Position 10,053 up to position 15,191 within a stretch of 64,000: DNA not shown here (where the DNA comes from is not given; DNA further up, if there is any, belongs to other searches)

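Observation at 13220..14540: Unrecognised ~75-80-aa '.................' repeat nested inside a CBM-like beta-sandwich (giant 2 copy)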

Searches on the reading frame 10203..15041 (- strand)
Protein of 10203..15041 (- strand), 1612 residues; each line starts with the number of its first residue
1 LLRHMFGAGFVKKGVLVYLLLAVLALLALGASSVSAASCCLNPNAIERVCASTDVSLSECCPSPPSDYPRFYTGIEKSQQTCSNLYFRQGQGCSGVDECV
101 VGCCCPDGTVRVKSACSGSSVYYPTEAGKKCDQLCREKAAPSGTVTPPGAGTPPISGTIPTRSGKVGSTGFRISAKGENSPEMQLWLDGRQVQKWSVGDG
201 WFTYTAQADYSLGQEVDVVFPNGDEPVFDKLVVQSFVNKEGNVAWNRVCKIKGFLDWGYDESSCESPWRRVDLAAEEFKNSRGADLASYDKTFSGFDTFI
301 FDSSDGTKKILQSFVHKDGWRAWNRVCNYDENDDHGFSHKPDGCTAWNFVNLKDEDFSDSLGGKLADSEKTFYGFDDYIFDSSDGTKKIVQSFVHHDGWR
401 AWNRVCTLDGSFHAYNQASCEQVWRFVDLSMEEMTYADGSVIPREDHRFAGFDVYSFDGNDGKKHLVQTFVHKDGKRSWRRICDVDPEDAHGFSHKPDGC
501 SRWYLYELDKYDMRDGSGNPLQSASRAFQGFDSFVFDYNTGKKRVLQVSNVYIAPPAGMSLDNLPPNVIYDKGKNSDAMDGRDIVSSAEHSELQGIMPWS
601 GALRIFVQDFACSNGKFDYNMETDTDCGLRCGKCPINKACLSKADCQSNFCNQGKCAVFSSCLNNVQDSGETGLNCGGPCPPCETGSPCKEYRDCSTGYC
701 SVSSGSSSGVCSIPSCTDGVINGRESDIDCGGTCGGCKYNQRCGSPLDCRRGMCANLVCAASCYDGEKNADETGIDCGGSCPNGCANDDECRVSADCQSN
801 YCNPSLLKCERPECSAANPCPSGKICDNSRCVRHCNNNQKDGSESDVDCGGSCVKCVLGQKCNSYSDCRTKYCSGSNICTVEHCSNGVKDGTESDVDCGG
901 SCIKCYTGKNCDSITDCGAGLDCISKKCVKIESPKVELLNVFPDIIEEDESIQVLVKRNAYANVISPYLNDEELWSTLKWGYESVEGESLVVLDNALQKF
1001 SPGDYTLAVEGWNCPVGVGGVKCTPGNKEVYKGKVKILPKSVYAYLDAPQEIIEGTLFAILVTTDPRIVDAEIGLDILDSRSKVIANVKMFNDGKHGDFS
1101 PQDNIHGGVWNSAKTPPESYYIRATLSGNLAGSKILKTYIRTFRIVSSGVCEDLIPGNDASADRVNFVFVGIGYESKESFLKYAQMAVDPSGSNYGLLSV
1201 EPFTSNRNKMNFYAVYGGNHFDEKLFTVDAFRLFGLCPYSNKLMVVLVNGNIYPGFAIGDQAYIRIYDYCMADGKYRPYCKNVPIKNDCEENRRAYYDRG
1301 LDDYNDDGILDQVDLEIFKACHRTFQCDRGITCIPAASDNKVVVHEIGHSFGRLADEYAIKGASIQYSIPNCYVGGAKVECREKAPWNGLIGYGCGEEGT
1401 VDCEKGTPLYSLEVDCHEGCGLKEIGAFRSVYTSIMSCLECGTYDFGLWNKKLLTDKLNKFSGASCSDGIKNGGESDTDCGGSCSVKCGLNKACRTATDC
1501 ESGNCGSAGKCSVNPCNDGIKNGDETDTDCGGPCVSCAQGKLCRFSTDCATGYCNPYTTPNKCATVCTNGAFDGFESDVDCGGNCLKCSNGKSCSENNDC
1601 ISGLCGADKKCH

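Call 6: search_protein_families(library=pfam, proteins=[window:10203-15041:-], max_evalue=1)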
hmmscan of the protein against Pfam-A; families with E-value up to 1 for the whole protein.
window:10203-15041:- (1612 aa): 4 families
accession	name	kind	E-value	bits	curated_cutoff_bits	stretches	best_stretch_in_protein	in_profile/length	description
PF09471.16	Peptidase_M64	-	4.6e-06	26.4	26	1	1340-1363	143-165/302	IgA Peptidase M64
PF16841.11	CBM60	-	0.0016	19.3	28.2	1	175-222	6-57/91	Ca-dependent carbohydrate-binding module xylan-binding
PF21384.2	Cas3_I-F_Cas2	-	0.17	12.5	27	0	384-410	15-41/79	CRISPR-associated nuclease/helicase Cas3, I-F/YPEST, Cas2 domain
PF13582.12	Reprolysin_3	-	0.27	12.2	22.4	1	1337-1352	104-119/123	Metallo-peptidase family M12B Reprolysin-like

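Call 7: search_protein_families(library=ncbifam, proteins=[window:10203-15041:-], max_evalue=1)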
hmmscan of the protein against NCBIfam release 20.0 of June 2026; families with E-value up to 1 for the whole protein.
window:10203-15041:- (1612 aa): 0 families

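Call 46: find_encoding_contigs(protein=window:10203-15029:-, flank=2000, max_places=5)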
Protein window:10203-15029:- (1608 aa): no gene with exactly this product is on record in the collection.
